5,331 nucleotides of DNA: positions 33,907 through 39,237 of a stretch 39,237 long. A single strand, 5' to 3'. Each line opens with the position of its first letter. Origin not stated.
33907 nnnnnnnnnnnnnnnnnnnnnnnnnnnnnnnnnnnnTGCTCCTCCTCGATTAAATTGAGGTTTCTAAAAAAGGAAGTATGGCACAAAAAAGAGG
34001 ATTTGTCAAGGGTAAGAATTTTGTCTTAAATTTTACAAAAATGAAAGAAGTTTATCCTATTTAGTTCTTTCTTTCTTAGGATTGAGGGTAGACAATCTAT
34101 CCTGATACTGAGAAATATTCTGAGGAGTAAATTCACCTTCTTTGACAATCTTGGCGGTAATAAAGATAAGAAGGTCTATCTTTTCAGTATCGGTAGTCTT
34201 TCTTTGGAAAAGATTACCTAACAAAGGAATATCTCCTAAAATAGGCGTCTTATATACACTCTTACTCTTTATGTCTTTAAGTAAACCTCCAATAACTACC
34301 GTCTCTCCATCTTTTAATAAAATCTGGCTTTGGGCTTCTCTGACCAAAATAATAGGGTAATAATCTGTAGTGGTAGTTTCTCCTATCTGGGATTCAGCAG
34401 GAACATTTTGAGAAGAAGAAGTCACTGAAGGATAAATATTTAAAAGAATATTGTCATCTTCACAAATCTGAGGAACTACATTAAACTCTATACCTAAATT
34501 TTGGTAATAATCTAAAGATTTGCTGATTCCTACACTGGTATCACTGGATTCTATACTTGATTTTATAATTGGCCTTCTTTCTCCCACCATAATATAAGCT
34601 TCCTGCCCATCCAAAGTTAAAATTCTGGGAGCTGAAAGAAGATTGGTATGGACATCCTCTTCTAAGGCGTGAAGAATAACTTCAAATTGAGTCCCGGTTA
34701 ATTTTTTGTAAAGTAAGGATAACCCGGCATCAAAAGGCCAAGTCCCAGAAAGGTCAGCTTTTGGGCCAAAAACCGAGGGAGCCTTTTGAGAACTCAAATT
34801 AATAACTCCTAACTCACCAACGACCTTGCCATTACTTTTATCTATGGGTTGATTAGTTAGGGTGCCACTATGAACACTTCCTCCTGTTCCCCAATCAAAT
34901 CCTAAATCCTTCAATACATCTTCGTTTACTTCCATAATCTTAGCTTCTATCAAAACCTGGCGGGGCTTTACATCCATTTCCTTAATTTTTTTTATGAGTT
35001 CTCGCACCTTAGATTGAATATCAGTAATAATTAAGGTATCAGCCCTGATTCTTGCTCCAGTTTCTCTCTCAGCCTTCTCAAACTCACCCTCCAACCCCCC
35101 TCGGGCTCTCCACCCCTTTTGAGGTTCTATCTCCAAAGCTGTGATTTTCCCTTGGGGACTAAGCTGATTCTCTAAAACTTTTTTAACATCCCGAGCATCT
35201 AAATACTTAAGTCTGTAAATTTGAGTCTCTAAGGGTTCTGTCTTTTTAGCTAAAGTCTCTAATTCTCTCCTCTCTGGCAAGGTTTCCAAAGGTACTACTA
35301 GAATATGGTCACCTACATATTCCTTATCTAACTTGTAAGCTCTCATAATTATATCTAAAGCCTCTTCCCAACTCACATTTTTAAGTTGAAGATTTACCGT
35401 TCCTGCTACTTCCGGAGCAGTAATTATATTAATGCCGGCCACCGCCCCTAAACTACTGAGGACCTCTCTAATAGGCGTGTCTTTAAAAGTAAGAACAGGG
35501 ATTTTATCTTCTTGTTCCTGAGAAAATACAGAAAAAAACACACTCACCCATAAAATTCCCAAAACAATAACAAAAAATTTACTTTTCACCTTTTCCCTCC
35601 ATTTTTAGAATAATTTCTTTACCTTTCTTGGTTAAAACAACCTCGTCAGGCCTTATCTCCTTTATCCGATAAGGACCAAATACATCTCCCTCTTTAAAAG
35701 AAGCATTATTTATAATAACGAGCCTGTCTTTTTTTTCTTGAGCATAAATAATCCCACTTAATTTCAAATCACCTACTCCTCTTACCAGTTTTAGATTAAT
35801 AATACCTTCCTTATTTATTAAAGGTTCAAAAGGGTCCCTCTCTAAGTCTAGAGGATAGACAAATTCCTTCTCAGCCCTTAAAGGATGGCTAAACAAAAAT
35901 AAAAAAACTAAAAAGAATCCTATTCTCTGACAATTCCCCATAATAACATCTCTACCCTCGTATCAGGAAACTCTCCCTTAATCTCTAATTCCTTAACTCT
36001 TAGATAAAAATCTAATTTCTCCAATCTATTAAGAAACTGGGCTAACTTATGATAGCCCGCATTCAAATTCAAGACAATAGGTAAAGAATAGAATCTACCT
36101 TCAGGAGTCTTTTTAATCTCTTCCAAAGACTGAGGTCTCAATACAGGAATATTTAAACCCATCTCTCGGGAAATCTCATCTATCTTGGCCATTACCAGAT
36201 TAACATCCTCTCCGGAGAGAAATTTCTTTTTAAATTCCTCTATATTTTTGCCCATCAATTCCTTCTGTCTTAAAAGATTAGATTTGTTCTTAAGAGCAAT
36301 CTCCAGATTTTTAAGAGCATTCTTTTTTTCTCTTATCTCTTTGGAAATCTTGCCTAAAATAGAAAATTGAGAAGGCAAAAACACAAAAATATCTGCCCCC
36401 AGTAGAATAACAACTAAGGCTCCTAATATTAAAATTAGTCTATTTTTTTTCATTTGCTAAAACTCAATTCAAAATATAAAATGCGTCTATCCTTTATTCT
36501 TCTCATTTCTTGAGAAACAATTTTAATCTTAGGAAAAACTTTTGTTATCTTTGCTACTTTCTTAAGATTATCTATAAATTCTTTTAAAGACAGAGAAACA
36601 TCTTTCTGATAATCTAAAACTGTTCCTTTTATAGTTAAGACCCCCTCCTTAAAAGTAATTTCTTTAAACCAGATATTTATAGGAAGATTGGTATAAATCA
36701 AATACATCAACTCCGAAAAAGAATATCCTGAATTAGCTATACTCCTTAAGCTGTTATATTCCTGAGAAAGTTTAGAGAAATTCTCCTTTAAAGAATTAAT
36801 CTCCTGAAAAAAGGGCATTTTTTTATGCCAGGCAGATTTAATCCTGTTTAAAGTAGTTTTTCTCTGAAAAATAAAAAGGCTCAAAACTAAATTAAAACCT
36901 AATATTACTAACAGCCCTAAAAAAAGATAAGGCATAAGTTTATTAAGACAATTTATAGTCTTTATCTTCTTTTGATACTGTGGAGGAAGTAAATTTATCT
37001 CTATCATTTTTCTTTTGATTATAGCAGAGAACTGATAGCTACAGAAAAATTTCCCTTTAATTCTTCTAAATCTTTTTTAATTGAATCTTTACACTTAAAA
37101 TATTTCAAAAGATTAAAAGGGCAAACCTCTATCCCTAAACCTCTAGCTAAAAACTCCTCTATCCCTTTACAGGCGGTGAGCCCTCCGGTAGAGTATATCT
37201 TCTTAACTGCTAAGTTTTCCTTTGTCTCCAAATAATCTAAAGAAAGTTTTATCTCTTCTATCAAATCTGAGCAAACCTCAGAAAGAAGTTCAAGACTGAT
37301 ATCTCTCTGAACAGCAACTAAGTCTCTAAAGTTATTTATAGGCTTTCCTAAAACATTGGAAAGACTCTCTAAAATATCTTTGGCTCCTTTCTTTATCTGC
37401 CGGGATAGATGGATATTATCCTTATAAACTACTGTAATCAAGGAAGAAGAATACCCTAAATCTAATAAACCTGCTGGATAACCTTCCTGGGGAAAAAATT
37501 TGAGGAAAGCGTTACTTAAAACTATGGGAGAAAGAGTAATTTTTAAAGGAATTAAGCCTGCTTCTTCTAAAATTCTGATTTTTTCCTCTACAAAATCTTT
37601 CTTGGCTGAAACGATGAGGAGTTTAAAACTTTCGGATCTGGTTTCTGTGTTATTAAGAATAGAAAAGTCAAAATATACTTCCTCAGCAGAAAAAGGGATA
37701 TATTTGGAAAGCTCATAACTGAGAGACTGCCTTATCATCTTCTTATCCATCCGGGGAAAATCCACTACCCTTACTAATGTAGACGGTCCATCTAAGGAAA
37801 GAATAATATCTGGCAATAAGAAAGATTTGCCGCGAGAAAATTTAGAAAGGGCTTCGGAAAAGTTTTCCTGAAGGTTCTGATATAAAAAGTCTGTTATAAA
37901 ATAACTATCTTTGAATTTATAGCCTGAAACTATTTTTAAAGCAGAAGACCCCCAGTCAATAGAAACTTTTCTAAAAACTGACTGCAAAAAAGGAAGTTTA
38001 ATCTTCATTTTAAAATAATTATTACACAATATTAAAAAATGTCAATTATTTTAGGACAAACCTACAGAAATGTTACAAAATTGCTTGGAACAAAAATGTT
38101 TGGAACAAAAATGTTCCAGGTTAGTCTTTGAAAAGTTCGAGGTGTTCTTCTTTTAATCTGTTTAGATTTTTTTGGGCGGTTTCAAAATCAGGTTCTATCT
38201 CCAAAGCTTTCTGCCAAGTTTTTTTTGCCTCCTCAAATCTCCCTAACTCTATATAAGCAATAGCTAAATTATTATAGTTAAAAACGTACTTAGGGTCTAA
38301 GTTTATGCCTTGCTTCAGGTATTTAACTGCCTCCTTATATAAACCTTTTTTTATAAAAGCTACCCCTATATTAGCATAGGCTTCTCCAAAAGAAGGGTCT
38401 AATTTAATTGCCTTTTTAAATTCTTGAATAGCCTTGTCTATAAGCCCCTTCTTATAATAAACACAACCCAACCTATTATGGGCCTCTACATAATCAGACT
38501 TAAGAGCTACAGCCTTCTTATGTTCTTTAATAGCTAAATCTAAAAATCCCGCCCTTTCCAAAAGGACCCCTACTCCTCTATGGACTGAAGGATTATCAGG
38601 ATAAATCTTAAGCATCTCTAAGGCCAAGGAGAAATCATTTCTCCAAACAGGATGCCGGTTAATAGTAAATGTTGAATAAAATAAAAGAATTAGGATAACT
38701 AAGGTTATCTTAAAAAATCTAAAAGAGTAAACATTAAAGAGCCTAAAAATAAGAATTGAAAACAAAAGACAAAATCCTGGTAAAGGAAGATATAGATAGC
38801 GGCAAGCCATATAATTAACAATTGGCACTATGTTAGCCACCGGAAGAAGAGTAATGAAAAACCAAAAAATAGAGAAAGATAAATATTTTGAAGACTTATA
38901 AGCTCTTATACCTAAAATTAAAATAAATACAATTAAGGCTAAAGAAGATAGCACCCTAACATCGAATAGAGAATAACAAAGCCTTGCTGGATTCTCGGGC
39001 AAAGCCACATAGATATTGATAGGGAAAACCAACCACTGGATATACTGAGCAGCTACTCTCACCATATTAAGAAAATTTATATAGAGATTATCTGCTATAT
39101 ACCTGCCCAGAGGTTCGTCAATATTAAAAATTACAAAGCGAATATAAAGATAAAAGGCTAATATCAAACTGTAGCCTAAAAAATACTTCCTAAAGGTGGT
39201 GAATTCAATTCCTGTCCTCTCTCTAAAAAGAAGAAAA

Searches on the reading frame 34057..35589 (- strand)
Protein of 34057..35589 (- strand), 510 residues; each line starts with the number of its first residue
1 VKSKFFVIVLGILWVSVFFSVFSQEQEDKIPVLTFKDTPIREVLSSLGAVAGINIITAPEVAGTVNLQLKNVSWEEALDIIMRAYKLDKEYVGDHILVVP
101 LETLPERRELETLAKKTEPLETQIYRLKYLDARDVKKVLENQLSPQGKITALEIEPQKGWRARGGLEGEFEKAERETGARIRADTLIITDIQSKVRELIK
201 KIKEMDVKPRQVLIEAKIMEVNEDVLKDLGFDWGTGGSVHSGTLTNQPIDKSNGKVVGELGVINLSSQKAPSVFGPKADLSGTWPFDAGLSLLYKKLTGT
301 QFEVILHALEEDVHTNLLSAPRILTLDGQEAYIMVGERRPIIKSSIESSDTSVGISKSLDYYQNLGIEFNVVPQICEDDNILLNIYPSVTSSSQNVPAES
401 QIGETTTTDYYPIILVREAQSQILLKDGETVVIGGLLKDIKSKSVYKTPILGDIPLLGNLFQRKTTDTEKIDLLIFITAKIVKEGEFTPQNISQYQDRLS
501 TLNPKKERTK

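Call 16: search_protein_families(library=pfam, proteins=[window:34057-35589:-], max_evalue=0.01)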
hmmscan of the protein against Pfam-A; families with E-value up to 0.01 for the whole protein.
window:34057-35589:- (510 aa): 4 families
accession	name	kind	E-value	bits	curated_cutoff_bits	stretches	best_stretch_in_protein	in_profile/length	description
PF00263.26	Secretin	-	7.4e-43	146.5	27.5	1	308-483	1-169/169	Bacterial type II and III secretion system protein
PF07660.19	STN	-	1.2e-08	35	28.4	1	56-100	5-51/52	Secretin and TonB N terminus short domain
PF03958.22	Secretin_N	-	2.2e-07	31.4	28.2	1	122-211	1-69/69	Bacterial type II/III secretion system short domain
PF21305.2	type_II_gspD_N0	-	4.1e-05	23.8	27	1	34-82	2-51/71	GspD-like, N0 domain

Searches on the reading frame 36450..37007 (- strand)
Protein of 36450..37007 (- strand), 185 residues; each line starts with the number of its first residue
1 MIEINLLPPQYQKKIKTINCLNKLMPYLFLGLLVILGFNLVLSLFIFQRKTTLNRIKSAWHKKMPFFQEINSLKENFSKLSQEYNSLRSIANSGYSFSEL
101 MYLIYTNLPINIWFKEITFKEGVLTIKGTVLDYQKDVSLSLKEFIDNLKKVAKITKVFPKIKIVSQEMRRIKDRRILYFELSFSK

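Call 16: search_protein_families(library=pfam, proteins=[window:36450-37007:-], max_evalue=0.01)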
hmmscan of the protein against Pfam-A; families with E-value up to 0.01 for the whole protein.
window:36450-37007:- (185 aa): 1 family
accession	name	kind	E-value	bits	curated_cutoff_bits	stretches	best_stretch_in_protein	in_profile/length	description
PF05137.18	PilN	-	0.00065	20.1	22.8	1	101-183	3-76/78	Fimbrial assembly protein (PilN)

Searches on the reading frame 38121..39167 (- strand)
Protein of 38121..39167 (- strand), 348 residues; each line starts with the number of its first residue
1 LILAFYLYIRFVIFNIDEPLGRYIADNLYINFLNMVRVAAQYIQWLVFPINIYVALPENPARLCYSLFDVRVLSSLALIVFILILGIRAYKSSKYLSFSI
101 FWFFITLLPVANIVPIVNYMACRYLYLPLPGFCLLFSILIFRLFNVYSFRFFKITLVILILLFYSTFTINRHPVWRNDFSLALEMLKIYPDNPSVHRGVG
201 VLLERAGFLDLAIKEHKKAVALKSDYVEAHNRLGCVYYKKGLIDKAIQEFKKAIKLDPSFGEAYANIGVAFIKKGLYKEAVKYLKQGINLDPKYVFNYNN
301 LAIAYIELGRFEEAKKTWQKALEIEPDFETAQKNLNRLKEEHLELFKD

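Call 16: search_protein_families(library=pfam, proteins=[window:38121-39167:-], max_evalue=0.01)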
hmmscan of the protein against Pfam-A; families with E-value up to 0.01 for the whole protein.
window:38121-39167:- (348 aa): 20 families
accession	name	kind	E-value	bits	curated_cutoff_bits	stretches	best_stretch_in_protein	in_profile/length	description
PF13414.12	TPR_11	-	1.3e-29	102.1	26.8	4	236-275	3-42/42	TPR repeat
PF00515.34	TPR_1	-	1.9e-28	97.5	27.8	3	228-260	2-34/34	Tetratricopeptide repeat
PF07719.23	TPR_2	-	4.8e-27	92.3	27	3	228-259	2-33/34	Tetratricopeptide repeat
PF13181.12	TPR_8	-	4.6e-24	82.9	25.7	3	228-259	2-33/34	Tetratricopeptide repeat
PF13431.12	TPR_17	-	6.5e-20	70.1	24.4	2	284-315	2-33/34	Tetratricopeptide repeat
PF14559.12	TPR_19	-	4.5e-18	65.8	25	3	273-331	3-61/68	Tetratricopeptide repeat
PF13424.12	TPR_12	-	1.7e-14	54.2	30.1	2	196-257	6-75/77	Tetratricopeptide repeat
PF13428.12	TPR_14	-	6.5e-13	48.4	23.5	1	301-337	7-43/44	Tetratricopeptide repeat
PF13432.12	TPR_16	-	1.2e-12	48.4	32.7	1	232-288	2-58/65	Tetratricopeptide repeat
PF13374.12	TPR_10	-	1e-09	38.5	27.5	1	298-324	5-31/42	Tetratricopeptide repeat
PF13176.12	TPR_7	-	1.1e-09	38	27.9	0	263-292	1-32/36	Tetratricopeptide repeat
PF13174.12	TPR_6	-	4.7e-09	36.8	26.3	0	301-327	6-32/33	Tetratricopeptide repeat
PF23914.1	TPR_CcmH_CycH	-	7.7e-07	29.5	42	1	232-324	55-150/158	Cytochrome c-type biogenesis protein H TPR domain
PF14853.12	Fis1_TPR_C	-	1.6e-06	28.6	25.3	1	301-333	7-39/53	Fis1 C-terminal tetratricopeptide repeat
PF13371.12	TPR_9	-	1.8e-05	25.1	35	0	273-332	7-66/73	Tetratricopeptide repeat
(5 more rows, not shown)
